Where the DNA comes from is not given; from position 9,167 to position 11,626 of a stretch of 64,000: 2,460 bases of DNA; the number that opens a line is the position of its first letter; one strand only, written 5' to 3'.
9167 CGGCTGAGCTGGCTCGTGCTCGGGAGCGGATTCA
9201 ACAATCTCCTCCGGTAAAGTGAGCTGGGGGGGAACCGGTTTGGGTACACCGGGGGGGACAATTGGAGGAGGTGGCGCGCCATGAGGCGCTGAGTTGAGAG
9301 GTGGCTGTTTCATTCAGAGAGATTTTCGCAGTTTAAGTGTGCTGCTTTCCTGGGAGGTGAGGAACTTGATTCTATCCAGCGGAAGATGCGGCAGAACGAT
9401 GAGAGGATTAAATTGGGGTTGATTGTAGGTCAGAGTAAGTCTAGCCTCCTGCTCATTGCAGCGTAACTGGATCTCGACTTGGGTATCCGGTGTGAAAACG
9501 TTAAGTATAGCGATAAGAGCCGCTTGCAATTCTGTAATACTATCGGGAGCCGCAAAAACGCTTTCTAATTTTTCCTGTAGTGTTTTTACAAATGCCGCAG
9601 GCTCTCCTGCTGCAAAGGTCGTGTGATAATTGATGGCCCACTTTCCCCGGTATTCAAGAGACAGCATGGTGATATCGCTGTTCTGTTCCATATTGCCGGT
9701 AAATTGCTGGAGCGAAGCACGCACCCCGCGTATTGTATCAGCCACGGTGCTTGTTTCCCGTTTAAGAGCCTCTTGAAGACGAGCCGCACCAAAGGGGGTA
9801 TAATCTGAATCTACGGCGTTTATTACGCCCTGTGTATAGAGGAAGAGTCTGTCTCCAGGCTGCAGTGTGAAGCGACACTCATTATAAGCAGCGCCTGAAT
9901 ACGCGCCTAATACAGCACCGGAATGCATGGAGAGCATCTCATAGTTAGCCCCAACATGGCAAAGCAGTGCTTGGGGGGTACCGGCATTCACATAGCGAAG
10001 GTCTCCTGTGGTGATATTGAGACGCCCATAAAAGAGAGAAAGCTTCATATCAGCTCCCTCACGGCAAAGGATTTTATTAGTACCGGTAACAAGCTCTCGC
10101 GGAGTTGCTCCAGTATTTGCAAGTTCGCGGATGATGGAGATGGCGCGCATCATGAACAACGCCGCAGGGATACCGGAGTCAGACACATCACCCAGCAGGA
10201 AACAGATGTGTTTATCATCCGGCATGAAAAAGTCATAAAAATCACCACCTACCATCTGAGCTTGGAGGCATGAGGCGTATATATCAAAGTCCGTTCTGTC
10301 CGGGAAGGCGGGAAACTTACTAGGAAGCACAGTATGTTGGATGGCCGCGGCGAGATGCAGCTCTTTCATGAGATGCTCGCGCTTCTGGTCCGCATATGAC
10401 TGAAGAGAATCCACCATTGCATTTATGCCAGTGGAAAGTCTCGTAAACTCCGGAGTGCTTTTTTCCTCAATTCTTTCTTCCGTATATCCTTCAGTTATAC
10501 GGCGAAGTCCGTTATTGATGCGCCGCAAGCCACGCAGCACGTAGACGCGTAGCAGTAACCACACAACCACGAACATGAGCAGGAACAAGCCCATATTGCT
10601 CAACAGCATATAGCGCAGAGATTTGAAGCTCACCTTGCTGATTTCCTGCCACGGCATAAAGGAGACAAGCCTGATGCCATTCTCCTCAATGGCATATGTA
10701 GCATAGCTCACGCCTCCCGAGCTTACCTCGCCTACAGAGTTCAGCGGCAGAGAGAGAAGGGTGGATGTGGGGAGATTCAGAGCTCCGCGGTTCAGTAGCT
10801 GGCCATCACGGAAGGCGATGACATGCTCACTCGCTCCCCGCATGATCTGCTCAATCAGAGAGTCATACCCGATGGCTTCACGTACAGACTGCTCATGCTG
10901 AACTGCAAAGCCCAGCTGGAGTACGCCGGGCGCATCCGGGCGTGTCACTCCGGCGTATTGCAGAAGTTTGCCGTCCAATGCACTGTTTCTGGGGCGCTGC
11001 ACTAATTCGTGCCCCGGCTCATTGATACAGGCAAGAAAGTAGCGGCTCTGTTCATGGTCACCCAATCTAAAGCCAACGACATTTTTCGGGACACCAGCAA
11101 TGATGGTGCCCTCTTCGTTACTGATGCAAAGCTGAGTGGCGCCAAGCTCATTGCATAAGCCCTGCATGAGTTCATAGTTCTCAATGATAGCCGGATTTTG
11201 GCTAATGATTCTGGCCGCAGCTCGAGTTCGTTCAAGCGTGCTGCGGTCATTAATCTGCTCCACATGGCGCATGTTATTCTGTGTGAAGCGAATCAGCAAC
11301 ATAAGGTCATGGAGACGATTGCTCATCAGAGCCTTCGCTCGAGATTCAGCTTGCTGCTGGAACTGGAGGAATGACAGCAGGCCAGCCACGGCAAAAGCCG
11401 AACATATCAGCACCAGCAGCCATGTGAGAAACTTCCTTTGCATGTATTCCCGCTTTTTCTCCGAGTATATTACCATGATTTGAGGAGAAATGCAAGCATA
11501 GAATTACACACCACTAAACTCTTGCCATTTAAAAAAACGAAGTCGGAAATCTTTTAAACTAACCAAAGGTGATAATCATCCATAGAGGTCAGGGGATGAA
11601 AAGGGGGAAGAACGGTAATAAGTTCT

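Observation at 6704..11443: Candidate two-receptor signalling system: PP2C pseudophosphatase sensor abutting an intact membrane Ser/Thr kinase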

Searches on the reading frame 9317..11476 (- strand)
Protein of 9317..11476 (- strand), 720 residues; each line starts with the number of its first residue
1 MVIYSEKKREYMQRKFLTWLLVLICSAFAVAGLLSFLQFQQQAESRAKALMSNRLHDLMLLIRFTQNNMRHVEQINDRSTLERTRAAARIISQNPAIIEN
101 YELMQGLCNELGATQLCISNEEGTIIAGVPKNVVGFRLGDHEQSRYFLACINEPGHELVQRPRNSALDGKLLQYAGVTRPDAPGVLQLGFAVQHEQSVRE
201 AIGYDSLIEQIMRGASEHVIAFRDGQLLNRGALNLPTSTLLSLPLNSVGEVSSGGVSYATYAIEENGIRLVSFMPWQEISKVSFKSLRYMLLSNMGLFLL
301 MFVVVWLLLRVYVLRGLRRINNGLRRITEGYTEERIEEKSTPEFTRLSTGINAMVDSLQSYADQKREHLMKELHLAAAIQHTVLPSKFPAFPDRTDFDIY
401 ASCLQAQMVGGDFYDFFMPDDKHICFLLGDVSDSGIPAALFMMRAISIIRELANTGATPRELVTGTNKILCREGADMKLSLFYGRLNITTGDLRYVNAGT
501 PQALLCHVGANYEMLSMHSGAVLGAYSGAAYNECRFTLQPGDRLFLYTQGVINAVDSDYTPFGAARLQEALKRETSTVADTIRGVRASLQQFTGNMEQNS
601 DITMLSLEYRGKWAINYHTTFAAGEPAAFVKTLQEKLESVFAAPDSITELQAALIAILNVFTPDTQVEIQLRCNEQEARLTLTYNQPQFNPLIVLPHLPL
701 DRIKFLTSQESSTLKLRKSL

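Call 3: search_protein_families(library=pfam, proteins=[window:9317-11476:-], max_evalue=0.1)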
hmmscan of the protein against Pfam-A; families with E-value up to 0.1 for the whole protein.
window:9317-11476:- (720 aa): 3 families
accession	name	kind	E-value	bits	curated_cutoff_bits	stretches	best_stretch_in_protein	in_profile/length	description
PF07228.17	SpoIIE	-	7.2e-37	127.6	25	1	420-609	1-191/192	Stage II sporulation protein E (SpoIIE)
PF00672.30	HAMP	-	5.3e-07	30.3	25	1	312-359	5-52/53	HAMP domain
PF13764.11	E3_UbLigase_R4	-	0.076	11.5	23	0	47-121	305-381/809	E3 ubiquitin-protein ligase UBR4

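Call 4: search_protein_families(library=ncbifam, proteins=[window:9317-11476:-], max_evalue=0.1)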
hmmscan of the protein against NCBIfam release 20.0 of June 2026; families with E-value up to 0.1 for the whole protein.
window:9317-11476:- (720 aa): 17 families
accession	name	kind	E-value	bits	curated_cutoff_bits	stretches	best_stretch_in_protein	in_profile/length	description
NF038263.1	prot_phos_SiaA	equivalog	1.2e-14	53.8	700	2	375-607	417-655/658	biofilm regulation protein phosphatase SiaA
NF047851.1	MCPCitTducer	equivalog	7.4e-06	25.3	900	1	281-360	185-264/553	methyl-accepting chemotaxis citrate transducer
NF040691.1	MtrAB_MtrB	equivalog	8.8e-06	25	450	1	289-364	189-263/507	MtrAB system histidine kinase MtrB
NF012163.2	BaeS_SmeS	equivalog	1.7e-05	24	500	1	288-369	164-244/457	sensor histidine kinase efflux regulator BaeS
NF007898.0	PRK10604.1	equivalog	2.6e-05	23.6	478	1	285-365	135-212/433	two-component system sensor histidine kinase RstB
NF008318.0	PRK11107.1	equivalog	7.5e-05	21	890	1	291-364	178-253/920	two-component sensor histidine kinase BarA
NF045505.1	RR_RssB_Pseudo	equivalog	9.7e-05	21.6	700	1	396-607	176-389/394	two-component system response regulator RssB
NF011874.0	PRK15347.1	equivalog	0.00024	19.3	852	1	260-364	268-372/921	two component system sensor kinase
NF045911.1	TCSHisKinNblS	equivalog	0.00078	17.9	1000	1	308-372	200-264/621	two-component system sensor histidine kinase NblS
NF007837.0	PRK10549.1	equivalog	0.0019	17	603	1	299-372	175-246/466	envelope stress sensor histidine kinase BaeS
NF007004.0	PRK09467.1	equivalog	0.005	15.7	415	1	275-370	146-236/440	two-component system sensor histidine kinase EnvZ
NF041210.1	his_kin_PieS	equivalog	0.016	14.2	850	1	286-362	165-240/474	two component system sensor histidine kinase PieS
NF052531.1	Strep_LiaS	equivalog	0.019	14.3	450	1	283-365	38-121/328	envelope stress sensor histidine kinase LiaS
NF007423.1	PRK09966.1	equivalog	0.027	13.4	325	1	291-368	153-231/390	diguanylate cyclase DgcN/YfiN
TIGR01583.1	formate-DH-gamm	equivalog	0.038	14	115.85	0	14-65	108-160/204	formate dehydrogenase subunit gamma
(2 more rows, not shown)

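Call 5: search_solved_structures(query=window:9317-11476:-, max_evalue=0.01, show_alignments=4)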
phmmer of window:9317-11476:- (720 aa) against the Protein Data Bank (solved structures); distinct sequences matched with E-value up to 0.01: 4.
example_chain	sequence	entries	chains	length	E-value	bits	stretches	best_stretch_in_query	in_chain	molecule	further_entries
3ke6_A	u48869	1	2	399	4e-09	38.4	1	400-554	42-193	Protein Rv1364c/MT1410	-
3es2_A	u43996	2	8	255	2.1e-06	29.5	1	404-605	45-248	Probable two-component response regulator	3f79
3eq2_A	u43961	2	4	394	3.9e-06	28.5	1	403-604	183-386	Probable two-component response regulator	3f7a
6k4e_A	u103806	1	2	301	1.6e-05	26.5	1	369-608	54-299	Putative serine phosphatase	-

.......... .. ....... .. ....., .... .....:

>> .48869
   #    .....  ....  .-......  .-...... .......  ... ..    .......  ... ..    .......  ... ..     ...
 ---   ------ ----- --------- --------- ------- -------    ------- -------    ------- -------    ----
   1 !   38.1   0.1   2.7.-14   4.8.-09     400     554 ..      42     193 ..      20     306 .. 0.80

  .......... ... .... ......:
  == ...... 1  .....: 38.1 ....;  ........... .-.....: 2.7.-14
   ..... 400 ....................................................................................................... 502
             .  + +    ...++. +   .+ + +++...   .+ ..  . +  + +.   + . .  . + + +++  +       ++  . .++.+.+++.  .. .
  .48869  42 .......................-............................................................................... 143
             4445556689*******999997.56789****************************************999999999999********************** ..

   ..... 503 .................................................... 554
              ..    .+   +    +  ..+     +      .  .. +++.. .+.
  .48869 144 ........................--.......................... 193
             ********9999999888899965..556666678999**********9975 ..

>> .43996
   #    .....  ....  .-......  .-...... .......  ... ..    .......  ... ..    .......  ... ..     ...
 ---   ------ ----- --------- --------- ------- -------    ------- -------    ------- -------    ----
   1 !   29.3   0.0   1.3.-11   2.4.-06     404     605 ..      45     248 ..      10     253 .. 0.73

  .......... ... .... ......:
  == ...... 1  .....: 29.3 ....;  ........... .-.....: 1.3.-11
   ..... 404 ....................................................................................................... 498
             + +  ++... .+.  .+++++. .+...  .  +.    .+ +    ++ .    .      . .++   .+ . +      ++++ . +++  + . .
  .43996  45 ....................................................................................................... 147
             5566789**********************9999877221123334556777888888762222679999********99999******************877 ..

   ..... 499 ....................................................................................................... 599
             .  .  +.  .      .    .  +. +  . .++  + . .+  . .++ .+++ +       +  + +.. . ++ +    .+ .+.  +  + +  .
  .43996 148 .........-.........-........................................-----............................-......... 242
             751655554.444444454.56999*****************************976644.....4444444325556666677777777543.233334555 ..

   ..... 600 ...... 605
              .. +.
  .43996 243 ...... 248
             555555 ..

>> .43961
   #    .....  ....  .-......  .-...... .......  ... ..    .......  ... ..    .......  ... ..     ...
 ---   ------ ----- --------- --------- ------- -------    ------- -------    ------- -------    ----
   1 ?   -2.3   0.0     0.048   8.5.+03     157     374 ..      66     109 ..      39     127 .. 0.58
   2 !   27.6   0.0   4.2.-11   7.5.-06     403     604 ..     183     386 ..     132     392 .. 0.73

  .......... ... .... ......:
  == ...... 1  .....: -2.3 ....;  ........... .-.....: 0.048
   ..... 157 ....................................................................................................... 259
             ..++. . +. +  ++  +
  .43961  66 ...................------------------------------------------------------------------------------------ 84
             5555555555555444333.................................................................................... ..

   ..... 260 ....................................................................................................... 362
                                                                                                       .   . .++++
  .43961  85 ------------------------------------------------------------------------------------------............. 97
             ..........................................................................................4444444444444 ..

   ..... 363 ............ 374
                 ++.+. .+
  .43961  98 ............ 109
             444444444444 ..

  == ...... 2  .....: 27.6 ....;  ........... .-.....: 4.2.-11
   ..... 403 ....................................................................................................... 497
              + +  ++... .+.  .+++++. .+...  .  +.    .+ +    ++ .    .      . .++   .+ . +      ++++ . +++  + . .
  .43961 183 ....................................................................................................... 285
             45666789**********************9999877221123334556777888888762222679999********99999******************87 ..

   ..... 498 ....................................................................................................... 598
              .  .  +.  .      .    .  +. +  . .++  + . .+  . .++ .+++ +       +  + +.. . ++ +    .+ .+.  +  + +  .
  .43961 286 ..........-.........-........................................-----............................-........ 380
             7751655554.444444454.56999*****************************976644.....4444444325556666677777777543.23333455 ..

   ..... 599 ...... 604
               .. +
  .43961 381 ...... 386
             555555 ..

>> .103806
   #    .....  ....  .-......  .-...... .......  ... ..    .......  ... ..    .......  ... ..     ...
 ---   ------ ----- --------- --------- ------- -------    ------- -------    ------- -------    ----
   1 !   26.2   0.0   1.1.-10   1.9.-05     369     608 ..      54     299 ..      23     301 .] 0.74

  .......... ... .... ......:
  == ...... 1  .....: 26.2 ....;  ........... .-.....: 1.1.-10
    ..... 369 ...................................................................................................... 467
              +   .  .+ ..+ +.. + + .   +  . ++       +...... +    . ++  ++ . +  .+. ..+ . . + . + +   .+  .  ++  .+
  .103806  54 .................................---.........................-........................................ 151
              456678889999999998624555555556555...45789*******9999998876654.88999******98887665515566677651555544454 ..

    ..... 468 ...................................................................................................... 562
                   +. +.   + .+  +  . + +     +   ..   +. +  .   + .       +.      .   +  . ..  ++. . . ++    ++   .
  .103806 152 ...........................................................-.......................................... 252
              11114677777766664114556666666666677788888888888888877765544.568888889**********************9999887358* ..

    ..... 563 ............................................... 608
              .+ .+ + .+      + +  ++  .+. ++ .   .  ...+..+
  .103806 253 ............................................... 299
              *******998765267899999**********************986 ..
